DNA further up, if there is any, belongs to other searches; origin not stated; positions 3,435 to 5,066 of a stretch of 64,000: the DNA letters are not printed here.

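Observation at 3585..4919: AdoMetDC-fold domain fused to a Rossmann-type domain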

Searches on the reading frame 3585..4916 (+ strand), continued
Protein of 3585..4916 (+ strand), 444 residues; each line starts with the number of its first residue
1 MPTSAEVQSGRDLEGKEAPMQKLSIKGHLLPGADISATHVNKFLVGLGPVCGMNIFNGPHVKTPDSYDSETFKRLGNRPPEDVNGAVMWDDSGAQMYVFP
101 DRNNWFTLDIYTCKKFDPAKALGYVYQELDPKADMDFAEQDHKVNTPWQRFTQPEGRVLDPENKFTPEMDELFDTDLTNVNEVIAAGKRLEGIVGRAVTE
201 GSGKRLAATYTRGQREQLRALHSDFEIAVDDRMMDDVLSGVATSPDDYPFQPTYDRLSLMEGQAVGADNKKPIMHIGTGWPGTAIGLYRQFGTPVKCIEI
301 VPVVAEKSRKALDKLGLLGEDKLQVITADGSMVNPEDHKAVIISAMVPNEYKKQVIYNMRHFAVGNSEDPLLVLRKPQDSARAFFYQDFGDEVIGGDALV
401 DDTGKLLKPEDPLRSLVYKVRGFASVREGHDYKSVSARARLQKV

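Call 58: find_encoding_contigs(protein=P0179, flank=6000, max_places=4)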
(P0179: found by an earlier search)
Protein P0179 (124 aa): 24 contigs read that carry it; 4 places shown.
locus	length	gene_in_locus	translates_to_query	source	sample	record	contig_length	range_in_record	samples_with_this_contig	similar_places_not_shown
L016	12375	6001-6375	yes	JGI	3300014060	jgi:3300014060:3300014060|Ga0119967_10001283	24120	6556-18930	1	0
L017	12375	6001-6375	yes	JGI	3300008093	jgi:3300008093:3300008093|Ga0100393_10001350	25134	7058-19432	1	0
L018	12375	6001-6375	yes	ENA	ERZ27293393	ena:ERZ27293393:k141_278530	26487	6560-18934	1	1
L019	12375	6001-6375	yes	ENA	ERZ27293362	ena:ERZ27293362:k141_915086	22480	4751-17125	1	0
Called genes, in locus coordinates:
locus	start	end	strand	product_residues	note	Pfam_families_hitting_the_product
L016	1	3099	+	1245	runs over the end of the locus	PF04997:RNA_pol_Rpb1_1, PF00623:RNA_pol_Rpb1_2, PF04983:RNA_pol_Rpb1_3, PF04998:RNA_pol_Rpb1_5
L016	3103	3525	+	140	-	PF00164:Ribosom_S12_S23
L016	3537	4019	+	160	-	PF00177:Ribosomal_S7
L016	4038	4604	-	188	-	-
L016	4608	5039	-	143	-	PF00293:NUDIX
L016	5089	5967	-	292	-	-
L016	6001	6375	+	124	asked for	PF02675:AdoMet_dc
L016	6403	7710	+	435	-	PF13399:LytR_C (weak)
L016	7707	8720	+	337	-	PF01073:3Beta_HSD, PF01370:Epimerase, PF02719:Polysacc_synt_2, PF04321:RmlD_sub_bind, PF07993:NAD_binding_4, PF16363:GDP_Man_Dehyd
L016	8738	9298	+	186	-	PF00908:dTDP_sugar_isom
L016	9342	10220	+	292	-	PF01370:Epimerase, PF04321:RmlD_sub_bind, PF01073:3Beta_HSD (weak), PF16363:GDP_Man_Dehyd (weak), PF07993:NAD_binding_4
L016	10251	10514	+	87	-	-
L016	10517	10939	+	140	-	-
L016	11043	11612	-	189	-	-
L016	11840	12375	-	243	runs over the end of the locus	-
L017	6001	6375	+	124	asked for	PF02675:AdoMet_dc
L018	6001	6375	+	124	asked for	PF02675:AdoMet_dc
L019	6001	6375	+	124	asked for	PF02675:AdoMet_dc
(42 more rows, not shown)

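Call 65: find_related_loci(query=A1, collection=genome_contigs, flank=6000)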
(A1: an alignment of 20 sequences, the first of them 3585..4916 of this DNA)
Query A1 (444 aa) in genome_contigs; peptide patterns used: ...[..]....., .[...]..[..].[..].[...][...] (x = any residue, [..] = any of these).
9 stretches matched a pattern; 1 encode a relative of the query (tblastn E <= 1e-3); 1 distinct loci.
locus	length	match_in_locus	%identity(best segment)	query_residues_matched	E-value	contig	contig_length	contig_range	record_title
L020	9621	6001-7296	58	1-429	1e-168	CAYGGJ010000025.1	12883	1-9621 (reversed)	MAG TPA_asm: uncultured Gammaproteobacteria bacterium isolate ERP113451_co1_192 genome assembly, contig: NODE_5792_lengt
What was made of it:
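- Tried and rejected: One locus only (call 65).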

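Call 74: find_encoding_contigs(protein=P0187, flank=6000, max_places=3)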
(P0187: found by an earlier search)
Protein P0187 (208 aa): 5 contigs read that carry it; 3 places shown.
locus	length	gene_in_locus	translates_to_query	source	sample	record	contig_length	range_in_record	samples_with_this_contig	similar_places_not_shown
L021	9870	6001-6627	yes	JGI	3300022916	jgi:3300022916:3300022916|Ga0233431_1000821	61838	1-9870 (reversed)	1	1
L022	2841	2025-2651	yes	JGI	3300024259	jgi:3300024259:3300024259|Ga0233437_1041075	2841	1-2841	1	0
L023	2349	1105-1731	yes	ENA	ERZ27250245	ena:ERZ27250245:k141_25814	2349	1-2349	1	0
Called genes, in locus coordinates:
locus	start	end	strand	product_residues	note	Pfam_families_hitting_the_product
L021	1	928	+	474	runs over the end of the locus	PF02934:GatB_N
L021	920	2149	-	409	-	-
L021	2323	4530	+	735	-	PF00009:GTP_EFTU, PF22042:EF-G_D2, PF03144:GTP_EFTU_D2, PF14492:EFG_III, PF03764:EFG_IV, PF00679:EFG_C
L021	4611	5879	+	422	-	PF00009:GTP_EFTU, PF01926:MMR_HSR1 (faint), PF03144:GTP_EFTU_D2, PF14578:GTP_EFTU_D4 (weak), PF03143:GTP_EFTU_D3, PF22594:GTP-eEF1A_C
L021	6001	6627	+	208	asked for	PF02675:AdoMet_dc (faint)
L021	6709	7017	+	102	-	PF00338:Ribosomal_S10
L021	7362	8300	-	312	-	PF17855:MCM_lid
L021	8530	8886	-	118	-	-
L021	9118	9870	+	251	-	?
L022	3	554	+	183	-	?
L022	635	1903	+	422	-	PF00009:GTP_EFTU, PF01926:MMR_HSR1 (faint), PF03144:GTP_EFTU_D2, PF14578:GTP_EFTU_D4 (weak), PF03143:GTP_EFTU_D3, PF22594:GTP-eEF1A_C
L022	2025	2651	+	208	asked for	PF02675:AdoMet_dc (faint)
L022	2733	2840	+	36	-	?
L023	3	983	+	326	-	?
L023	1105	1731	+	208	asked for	PF02675:AdoMet_dc (faint)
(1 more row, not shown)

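Call 79: search_protein_families(library=ncbifam, proteins=[L016:5089-5967:-, P0179], max_evalue=0.001)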
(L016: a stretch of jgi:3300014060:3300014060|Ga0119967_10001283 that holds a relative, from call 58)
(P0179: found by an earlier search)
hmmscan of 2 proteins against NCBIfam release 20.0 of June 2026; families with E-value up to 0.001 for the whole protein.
L016:5089-5967:- (292 aa): 0 families

P0179 (124 aa): 1 family
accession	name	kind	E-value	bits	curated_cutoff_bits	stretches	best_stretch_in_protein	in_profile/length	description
TIGR03330.1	SAM_DCase_Bsu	equivalog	0.00056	20.2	75.65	1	66-116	50-101/112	adenosylmethionine decarboxylase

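Call 85: find_related_loci(query=A1, collection=viral_contigs, flank=5000)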
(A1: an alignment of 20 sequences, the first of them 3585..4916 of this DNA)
Query A1 (444 aa) in viral_contigs; peptide patterns used: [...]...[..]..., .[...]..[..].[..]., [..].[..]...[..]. (x = any residue, [..] = any of these).
88 stretches matched a pattern, but none encodes a relative of the query by tblastn (E <= 1e-3).
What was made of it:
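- Tried and rejected: None (call 85).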

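Call 86: find_related_loci(query=A1, collection=metagenome_contigs, flank=6000)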
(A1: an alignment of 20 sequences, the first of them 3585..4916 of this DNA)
Query A1 (444 aa) in metagenome_contigs; peptide patterns used: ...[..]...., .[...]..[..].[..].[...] (x = any residue, [..] = any of these).
131 stretches matched a pattern; 5 encode a relative of the query (tblastn E <= 1e-3); 5 distinct loci.
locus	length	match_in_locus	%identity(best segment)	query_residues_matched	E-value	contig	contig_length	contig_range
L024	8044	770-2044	49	14-442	4e-135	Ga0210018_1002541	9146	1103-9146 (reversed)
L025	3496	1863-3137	49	14-442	2e-139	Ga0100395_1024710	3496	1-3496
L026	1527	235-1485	45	14-441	3e-128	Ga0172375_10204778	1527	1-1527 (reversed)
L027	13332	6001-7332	52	1-442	2e-159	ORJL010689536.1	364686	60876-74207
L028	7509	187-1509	53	21-441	6e-92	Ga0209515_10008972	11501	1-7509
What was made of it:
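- Tried and rejected: Five loci only (call 86).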

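Call 90: search_protein_families(library=pfam, proteins=[L024:224-697:-, L024:2146-4281:+, L024:4672-5415:-, L024:5381-7858:-, L020:4618-5790:-, L020:3300-4574:-, L020:2507-3265:-, L020:7617-8858:-, L020:8989-9564:-, L020:312-1880:+], max_evalue=0.00001)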
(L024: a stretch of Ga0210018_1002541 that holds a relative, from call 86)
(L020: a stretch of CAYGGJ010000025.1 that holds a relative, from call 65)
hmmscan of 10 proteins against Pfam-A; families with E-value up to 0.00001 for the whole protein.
L024:224-697:- (158 aa): 1 family
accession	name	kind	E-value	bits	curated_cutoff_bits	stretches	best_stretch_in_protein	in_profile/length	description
PF02075.23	RuvC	-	5.4e-50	169.6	22.2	1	3-146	1-147/148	Crossover junction endodeoxyribonuclease RuvC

L024:2146-4281:+ (712 aa): 4 families
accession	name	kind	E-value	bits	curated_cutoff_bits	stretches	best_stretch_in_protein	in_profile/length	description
PF00133.28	tRNA-synt_1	-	1.4e-117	393.5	22.7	1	14-574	1-411/414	tRNA synthetases class I (I, L, M and V)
PF09334.17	tRNA-synt_1g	-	3.2e-24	85.9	20.1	2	47-192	6-133/391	tRNA synthetases class I (M)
PF08264.19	Anticodon_1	-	1.1e-17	64.7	25.1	1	618-712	4-106/148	Anticodon-binding domain of tRNA ligase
PF13603.12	tRNA-synt_1_2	-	1.8e-07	31.3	25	1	255-301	98-144/185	Leucyl-tRNA synthetase, editing domain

L024:4672-5415:- (248 aa): 2 families
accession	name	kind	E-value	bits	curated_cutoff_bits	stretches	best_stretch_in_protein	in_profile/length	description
PF14693.11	Ribosomal_TL5_C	-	2.3e-21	76.4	27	1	124-207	2-83/84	Ribosomal protein TL5, C-terminal domain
PF01386.24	Ribosomal_L25p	-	3.6e-19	69.4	23.6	1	28-115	1-82/82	Ribosomal L25p family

L024:5381-7858:- (826 aa): 1 family
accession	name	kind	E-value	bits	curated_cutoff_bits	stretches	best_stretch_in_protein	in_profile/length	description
PF13196.11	DUF4012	-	9e-30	104.5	28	1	408-543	2-137/144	Protein of unknown function (DUF4012)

L020:4618-5790:- (391 aa): 0 families

L020:3300-4574:- (425 aa): 2 families
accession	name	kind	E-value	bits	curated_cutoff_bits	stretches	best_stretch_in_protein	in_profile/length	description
PF00675.25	Peptidase_M16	-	1.1e-39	136.2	22.3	1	14-161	2-148/149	Insulinase (Peptidase family M16)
PF05193.26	Peptidase_M16_C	-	2e-34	119.5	23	1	167-345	1-180/181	Peptidase M16 inactive domain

L020:2507-3265:- (253 aa): 2 families
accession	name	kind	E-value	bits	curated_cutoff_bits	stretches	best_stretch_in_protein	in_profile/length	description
PF06750.18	A24_N_bact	-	8.5e-29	99.9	23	1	8-88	1-82/84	Bacterial Peptidase A24 N-terminal domain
PF01478.23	Peptidase_A24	-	5.6e-10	40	26.5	1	105-209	4-104/104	Type IV leader peptidase family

L020:7617-8858:- (414 aa): 5 families
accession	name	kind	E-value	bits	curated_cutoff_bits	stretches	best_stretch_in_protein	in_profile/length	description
PF00534.26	Glycos_transf_1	-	3.8e-25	88.8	26.4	1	178-347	5-171/172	Glycosyl transferases group 1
PF13439.12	Glyco_transf_4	-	3.7e-22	79.6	28.5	1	14-165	1-169/170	Glycosyltransferase Family 4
PF13692.12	Glyco_trans_1_4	-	7.9e-21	75.2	27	1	189-333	2-141/142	Glycosyl transferases group 1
PF13579.12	Glyco_trans_4_4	-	1.9e-11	45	29.7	1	15-161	1-158/158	Glycosyl transferase 4-like domain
PF13524.12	Glyco_trans_1_2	-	7.7e-06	26.4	25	0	280-363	67-143/144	Glycosyl transferase-like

L020:8989-9564:- (192 aa): 2 families
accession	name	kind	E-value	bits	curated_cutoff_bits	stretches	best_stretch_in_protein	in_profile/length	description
PF04191.18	PEMT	-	1e-12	48.9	25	1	76-174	4-103/105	Phospholipid methyltransferase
PF04140.19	ICMT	-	3.3e-10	40.7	24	1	83-169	6-93/95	Isoprenylcysteine carboxyl methyltransferase (ICMT) family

L020:312-1880:+ (523 aa): 1 family
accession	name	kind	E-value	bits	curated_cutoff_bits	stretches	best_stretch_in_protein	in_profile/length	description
PF01551.29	Peptidase_M23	-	2.1e-24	85.9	28.7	1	347-437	2-92/96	Peptidase family M23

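Call 92: find_encoding_contigs(protein=P0043, flank=4000, max_places=3)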
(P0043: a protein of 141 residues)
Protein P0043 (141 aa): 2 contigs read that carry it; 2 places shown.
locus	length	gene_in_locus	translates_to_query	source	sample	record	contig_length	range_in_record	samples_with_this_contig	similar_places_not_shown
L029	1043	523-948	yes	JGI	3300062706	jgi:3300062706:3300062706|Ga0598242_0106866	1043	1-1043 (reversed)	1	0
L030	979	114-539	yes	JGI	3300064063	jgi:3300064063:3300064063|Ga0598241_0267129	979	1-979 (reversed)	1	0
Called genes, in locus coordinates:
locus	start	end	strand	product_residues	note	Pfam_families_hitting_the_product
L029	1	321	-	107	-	?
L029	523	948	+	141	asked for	PF02675:AdoMet_dc (weak)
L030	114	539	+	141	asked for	PF02675:AdoMet_dc (weak)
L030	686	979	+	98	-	?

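Call 96: find_encoding_contigs(protein=P0045, flank=4000, max_places=3)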
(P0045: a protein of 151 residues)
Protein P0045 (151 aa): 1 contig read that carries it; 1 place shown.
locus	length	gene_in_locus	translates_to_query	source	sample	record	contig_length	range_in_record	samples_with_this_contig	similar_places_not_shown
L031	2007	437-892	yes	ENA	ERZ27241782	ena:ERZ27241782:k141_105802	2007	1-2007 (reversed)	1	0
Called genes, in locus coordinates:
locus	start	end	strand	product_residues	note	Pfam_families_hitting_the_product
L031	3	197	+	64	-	?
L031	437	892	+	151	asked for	-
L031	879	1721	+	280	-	-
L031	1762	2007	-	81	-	?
